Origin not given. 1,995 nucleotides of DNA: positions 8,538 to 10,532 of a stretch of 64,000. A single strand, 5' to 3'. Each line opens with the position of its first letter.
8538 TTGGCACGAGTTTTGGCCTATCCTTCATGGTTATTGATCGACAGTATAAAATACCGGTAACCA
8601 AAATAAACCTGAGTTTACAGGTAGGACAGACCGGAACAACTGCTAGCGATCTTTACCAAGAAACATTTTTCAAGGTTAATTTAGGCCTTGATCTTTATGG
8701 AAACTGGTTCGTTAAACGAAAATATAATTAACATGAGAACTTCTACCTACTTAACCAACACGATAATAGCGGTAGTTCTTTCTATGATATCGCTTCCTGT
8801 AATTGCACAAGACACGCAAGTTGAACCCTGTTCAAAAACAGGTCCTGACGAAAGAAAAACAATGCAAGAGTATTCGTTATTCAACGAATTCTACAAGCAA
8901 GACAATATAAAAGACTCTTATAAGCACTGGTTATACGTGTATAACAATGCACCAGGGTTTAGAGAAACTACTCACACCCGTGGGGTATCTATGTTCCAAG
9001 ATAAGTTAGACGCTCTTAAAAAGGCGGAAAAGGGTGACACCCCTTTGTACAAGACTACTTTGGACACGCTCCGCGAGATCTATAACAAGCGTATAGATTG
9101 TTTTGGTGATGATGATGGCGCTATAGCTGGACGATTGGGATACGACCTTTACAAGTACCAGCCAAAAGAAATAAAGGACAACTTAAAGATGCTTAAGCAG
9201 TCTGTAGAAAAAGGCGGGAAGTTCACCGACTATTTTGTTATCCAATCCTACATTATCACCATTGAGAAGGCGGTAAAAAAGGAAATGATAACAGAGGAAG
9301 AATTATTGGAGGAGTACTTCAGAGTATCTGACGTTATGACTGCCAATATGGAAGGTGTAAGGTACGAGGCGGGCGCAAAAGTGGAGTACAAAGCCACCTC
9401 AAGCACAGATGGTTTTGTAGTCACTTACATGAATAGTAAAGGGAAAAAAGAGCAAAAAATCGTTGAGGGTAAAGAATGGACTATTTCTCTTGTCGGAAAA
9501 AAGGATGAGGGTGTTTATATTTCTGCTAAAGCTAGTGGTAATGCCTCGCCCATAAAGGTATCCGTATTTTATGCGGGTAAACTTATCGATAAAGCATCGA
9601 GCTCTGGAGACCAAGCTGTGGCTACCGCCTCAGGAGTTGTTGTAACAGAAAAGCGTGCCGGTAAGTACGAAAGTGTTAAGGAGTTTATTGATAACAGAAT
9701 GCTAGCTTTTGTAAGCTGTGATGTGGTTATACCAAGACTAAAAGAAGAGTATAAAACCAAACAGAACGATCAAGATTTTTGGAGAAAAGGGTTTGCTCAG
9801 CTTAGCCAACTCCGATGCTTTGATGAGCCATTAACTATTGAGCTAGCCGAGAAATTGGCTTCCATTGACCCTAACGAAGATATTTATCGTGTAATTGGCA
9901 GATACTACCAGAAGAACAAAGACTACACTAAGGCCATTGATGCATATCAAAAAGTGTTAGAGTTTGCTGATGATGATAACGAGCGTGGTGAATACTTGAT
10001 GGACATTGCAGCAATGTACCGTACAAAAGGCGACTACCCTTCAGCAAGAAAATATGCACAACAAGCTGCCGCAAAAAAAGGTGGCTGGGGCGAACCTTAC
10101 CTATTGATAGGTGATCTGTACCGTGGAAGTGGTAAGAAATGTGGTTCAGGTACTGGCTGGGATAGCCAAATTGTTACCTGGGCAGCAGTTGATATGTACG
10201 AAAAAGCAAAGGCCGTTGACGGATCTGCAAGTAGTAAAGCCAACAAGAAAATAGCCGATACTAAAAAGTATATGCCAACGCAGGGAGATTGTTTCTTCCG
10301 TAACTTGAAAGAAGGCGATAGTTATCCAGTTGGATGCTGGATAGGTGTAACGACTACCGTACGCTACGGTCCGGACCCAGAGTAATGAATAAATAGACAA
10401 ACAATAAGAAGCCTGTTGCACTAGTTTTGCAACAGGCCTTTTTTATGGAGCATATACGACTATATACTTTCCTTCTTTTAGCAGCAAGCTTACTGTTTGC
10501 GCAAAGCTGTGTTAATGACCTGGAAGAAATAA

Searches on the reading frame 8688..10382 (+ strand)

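Call 52: search_protein_families(library=pfam, proteins=[window:8688-10382:+], max_evalue=0.00001)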
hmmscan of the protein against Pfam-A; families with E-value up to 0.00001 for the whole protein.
window:8688-10382:+ (565 aa): 4 families
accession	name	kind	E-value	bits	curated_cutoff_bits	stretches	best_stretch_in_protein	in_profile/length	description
PF13424.12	TPR_12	-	4.4e-09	36.8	30.1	1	400-461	6-72/77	Tetratricopeptide repeat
PF07719.23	TPR_2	-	6.5e-08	32.6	27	0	399-429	3-33/34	Tetratricopeptide repeat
PF00515.34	TPR_1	-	1.2e-06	28.5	27.8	0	400-427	4-31/34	Tetratricopeptide repeat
PF13374.12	TPR_10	-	9e-06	26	27.5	0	436-462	4-30/42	Tetratricopeptide repeat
